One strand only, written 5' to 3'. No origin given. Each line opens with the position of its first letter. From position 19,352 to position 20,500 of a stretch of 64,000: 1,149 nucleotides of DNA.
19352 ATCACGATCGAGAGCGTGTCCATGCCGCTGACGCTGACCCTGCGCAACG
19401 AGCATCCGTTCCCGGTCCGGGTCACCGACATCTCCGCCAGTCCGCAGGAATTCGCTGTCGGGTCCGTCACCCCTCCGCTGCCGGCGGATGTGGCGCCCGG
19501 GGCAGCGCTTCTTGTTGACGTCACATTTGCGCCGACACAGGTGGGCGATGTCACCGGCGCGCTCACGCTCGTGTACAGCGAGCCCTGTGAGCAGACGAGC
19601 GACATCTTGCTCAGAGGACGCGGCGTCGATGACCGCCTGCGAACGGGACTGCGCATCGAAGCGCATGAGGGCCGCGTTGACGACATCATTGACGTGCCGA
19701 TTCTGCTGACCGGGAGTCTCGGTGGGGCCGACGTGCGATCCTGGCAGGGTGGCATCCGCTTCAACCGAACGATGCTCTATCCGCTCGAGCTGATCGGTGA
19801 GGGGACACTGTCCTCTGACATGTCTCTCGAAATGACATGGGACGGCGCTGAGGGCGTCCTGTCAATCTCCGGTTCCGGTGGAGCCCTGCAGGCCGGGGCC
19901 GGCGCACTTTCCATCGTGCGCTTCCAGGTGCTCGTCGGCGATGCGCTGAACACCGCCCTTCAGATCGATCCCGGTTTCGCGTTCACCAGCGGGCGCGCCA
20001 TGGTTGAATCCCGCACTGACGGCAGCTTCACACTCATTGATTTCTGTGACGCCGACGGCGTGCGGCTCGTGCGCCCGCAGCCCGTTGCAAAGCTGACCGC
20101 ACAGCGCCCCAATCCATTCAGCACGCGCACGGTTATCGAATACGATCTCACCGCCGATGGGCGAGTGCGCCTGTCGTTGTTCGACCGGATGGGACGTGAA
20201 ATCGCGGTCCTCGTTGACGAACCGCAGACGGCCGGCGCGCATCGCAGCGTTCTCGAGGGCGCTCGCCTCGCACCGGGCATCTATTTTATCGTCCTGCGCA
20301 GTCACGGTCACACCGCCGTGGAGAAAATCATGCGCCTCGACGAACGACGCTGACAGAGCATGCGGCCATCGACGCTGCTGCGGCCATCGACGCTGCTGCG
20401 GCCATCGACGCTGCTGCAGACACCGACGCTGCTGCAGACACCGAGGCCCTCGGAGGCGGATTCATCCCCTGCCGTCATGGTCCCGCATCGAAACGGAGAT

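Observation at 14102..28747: Two divergent giant T9SS cargo paralogs flanking a double-OmpA anchor protein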

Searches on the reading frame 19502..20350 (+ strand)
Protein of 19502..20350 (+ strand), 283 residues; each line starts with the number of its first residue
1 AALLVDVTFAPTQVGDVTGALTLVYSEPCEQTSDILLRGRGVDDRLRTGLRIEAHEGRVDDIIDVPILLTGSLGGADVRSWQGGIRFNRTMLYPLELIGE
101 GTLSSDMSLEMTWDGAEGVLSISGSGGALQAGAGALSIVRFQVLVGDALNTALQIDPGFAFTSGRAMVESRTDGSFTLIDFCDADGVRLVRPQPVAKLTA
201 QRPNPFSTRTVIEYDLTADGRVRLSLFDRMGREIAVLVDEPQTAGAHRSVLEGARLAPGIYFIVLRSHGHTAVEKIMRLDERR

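Call 10: search_protein_families(library=pfam, proteins=[window:19502-20350:+], max_evalue=10)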
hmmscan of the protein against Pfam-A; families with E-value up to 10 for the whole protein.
window:19502-20350:+ (283 aa): 2 families
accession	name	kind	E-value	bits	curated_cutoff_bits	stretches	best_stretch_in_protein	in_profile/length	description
PF18962.6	Por_Secre_tail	-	0.00012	22.7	27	1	203-276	3-73/75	Secretion system C-terminal sorting domain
PF22073.2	Cep192_D4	-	0.23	12.1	35.5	1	5-41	74-111/112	Cep192 domain 4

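Call 33: search_protein_families(library=pfam, alignment_id=A1, max_evalue=0.01)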
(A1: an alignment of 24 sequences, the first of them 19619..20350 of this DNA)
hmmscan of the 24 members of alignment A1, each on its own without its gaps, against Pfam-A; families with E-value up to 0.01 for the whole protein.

A. member 1, window:19619-20350:+ (244 aa): 1 family
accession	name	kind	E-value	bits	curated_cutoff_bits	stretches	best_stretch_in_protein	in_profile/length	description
PF18962.6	Por_Secre_tail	-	0.0001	23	27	1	164-237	3-73/75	Secretion system C-terminal sorting domain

B. families by the number of members that match (of 24 scanned): 4 families
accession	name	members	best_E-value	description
PF18962.6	Por_Secre_tail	19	5.3e-09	Secretion system C-terminal sorting domain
PF00963.24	Cohesin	15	2.3e-08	Cohesin domain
PF13860.13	FlgD_ig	6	1.3e-05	FlgD Ig-like domain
PF13585.12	CHU_C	2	0.0041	CHU_C Type IX secretion signal domain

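Call 43: predict_structure(alignment_id=A2)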
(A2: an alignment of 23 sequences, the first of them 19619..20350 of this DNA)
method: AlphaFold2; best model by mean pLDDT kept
length: 244 residues; sequences in the alignment: 23
mean_pLDDT: 90.8   pTM: 0.61
mean pLDDT of the five models: 90.8, 90.8, 89.5, 88.5, 88.1
residues with pLDDT >= 90: 183; 70-90: 43; 50-70: 16; < 50: 2
segments of 3 or more residues with pLDDT < 50: none
pLDDT, mean of each block of 10 residues (from residue 1): 87 96 97 94 97 95 98 92 98 97 89 97 97 97 58 65 85 91 95 95 94 94 91 89 73
secondary structure, 60 per line:
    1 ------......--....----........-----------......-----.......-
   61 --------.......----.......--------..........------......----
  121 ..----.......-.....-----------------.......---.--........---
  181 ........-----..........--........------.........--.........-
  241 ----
elements in order: E7-12 E15-18 E23-30 E42-47 E53-59 E69-75 E80-86 E95-104 E111-116 E127-133 E135-139 E157-163 E170-177 E181-188 E194-203 E206-213 E220-228 E231-239

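Call 46: fold_search(model_id=the predicted structure, library=pdb)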
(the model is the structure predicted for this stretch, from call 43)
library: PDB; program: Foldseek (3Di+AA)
matches with E <= 10: 1971; with E <= 0.001: 715
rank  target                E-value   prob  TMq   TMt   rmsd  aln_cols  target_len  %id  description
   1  4fl4_C                3.9e-10  1.00  0.44  0.36  17.4       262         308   12  Scaffoldin conformation and dynamics revealed by a ternary complex from the Clostridium thermocellum cellulosome (released 2012-06-27)
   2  4fl4_I                2.4e-09  1.00  0.44  0.35  17.3       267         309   12  Scaffoldin conformation and dynamics revealed by a ternary complex from the Clostridium thermocellum cellulosome (released 2012-06-27)
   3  3kcp_A                3.5e-09  1.00  0.46  0.38  16.9       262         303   12  Crystal structure of interacting Clostridium thermocellum multimodular components (released 2010-02-09)
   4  2w1n                  4.1e-09  1.00  0.43  0.45  17.4       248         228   13  cohesin and fibronectin type-III double module construct from the Clostridium perfringens glycoside hydrolase GH84C (released 2009-02-03)
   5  2vn5_C                5.3e-09  1.00  0.44  0.68   4.1       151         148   18  The Clostridium cellulolyticum dockerin displays a dual binding mode for its cohesin partner (released 2008-05-20)
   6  4fl4_L                5.9e-09  1.00  0.47  0.38  16.6       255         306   12  Scaffoldin conformation and dynamics revealed by a ternary complex from the Clostridium thermocellum cellulosome (released 2012-06-27)
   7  2vn6_A                1.7e-08  1.00  0.45  0.70   3.2       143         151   16  The Clostridium cellulolyticum dockerin displays a dual binding mode for its cohesin partner (released 2008-05-13)
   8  1g1k_A                2.8e-08  1.00  0.46  0.75   2.9       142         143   16  COHESIN MODULE FROM THE CELLULOSOME OF CLOSTRIDIUM CELLULOLYTICUM (released 2000-11-22)
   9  2xdh                  4.0e-08  1.00  0.43  0.73   3.6       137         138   18  Non-cellulosomal cohesin from the hyperthermophilic archaeon Archaeoglobus fulgidus (released 2010-05-26)
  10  2vn5_A                4.0e-08  1.00  0.46  0.74   3.1       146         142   17  The Clostridium cellulolyticum dockerin displays a dual binding mode for its cohesin partner (released 2008-05-20)
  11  6kgd_A                6.5e-08  1.00  0.44  0.70   3.6       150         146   15  Crystal structure of CaDoc0917(R49D)-CaCohA2 complex at pH 8.0 (released 2020-07-08)
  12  6kge_A                7.6e-08  1.00  0.44  0.71   3.2       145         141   16  Crystal structure of CaDoc0917(R16D)-CaCohA2 complex at pH 5.5 (released 2020-07-08)
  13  6kgf_C                8.0e-08  1.00  0.43  0.66   4.2       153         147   14  Crystal structure of CaDoc0917(R16D)-CaCohA2 complex at pH 8.2 (released 2020-07-08)
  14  4uyp_A                8.9e-08  1.00  0.42  0.67   3.6       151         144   15  High resolution structure of the third cohesin ScaC in complex with the ScaB dockerin with a mutation in the N-termina (released 2015-04-15)
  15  4uyp_C                9.9e-08  1.00  0.44  0.69   3.5       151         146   15  High resolution structure of the third cohesin ScaC in complex with the ScaB dockerin with a mutation in the N-termina (released 2015-04-15)
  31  1ohz_A                1.7e-06  1.00  0.43  0.71   3.4       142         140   13  Cohesin-Dockerin complex from the cellulosome of Clostridium thermocellum (released 2003-11-20)
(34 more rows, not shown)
